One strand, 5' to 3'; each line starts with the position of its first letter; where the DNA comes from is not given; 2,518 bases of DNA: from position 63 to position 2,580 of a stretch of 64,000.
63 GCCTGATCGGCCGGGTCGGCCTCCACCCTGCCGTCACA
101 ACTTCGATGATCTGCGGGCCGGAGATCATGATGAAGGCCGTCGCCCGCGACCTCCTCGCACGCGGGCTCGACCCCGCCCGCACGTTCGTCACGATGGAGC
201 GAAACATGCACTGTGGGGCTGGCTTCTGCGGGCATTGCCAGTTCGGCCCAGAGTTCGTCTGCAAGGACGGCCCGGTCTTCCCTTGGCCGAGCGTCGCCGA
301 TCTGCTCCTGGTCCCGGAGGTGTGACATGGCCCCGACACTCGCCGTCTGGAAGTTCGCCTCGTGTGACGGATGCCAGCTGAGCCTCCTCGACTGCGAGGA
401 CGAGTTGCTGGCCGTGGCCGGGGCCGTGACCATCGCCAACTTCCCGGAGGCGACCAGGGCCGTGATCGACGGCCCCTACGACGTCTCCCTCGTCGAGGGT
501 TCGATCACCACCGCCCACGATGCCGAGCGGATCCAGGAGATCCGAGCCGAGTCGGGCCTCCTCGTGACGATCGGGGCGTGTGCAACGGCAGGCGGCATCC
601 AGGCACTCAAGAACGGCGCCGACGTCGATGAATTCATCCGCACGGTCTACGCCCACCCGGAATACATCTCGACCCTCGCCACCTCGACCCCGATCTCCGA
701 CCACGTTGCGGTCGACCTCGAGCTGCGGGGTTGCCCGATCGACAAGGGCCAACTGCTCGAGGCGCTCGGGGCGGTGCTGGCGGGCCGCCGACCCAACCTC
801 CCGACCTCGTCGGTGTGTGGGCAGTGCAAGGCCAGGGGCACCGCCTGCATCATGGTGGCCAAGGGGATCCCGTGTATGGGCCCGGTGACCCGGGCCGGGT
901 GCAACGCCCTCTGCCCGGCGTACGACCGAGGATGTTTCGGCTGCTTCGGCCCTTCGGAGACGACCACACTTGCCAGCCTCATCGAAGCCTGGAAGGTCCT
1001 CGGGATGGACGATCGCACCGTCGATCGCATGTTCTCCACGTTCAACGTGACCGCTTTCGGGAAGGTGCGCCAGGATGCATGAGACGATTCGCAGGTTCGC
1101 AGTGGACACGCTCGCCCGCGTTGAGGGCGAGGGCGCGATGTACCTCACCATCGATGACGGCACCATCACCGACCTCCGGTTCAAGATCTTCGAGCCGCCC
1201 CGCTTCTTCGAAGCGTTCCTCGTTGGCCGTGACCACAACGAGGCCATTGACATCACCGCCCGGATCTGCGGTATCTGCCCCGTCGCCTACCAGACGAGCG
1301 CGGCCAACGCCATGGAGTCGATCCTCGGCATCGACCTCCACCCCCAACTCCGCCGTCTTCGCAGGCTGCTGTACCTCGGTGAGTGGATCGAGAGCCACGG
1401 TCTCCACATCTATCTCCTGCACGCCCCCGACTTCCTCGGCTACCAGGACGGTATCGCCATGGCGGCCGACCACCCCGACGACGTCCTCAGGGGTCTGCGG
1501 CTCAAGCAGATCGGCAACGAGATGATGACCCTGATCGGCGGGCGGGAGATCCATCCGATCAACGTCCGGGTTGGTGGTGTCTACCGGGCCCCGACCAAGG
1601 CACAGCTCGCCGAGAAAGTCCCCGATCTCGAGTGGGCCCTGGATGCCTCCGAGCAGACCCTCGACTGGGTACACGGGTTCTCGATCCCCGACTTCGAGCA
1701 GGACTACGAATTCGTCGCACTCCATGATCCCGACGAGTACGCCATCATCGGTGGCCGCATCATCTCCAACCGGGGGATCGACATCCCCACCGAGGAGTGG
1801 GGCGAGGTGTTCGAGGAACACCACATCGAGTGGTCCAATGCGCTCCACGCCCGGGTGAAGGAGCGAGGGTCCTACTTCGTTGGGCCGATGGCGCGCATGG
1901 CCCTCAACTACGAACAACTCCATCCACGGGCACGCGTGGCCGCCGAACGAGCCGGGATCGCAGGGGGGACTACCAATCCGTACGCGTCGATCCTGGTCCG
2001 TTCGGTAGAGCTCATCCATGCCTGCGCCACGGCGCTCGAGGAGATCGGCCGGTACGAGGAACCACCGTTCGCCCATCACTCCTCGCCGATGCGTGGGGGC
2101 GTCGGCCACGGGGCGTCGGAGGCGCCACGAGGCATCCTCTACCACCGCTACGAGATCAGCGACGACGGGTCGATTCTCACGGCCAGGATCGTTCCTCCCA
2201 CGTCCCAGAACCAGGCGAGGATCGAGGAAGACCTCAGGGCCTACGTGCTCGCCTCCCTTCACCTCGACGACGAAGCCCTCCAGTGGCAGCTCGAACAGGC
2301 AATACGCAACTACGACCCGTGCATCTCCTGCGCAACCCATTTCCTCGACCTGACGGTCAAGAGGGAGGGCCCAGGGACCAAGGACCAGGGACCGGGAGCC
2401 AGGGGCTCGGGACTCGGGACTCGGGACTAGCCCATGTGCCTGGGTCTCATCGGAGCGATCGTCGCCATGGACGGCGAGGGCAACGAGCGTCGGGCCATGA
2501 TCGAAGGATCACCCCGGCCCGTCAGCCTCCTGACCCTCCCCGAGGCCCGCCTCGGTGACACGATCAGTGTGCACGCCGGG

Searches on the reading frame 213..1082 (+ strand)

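Call 35: search_protein_families(library=pfam, proteins=[window:213-1082:+], max_evalue=0.0001)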
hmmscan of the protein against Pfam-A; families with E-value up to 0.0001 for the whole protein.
window:213-1082:+ (289 aa): 1 family
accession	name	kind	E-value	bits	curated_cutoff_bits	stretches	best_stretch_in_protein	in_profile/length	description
PF01058.29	Oxidored_q6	-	8.2e-22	77.7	27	1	51-187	1-127/128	NADH ubiquinone oxidoreductase, 20 Kd subunit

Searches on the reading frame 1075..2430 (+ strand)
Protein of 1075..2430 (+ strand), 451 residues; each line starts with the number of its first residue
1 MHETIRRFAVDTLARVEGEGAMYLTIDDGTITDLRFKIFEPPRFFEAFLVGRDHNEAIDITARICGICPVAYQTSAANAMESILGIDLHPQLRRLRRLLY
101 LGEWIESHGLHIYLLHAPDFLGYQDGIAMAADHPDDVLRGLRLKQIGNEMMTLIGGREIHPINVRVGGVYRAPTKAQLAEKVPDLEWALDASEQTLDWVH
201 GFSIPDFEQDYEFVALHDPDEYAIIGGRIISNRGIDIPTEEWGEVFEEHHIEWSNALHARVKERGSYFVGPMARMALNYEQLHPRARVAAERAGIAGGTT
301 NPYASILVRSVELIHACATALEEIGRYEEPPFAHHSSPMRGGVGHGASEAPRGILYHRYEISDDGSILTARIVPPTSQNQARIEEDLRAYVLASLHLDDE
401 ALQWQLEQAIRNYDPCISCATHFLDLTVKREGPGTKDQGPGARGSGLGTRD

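Call 35: search_protein_families(library=pfam, proteins=[window:1075-2430:+], max_evalue=0.0001)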
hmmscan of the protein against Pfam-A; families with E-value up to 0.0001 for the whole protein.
window:1075-2430:+ (451 aa): 1 family
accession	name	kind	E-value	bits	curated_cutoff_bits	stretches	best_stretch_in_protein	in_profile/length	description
PF00374.24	NiFeSe_Hases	-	8.6e-29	101.3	25.8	2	43-122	1-80/508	Nickel-dependent hydrogenase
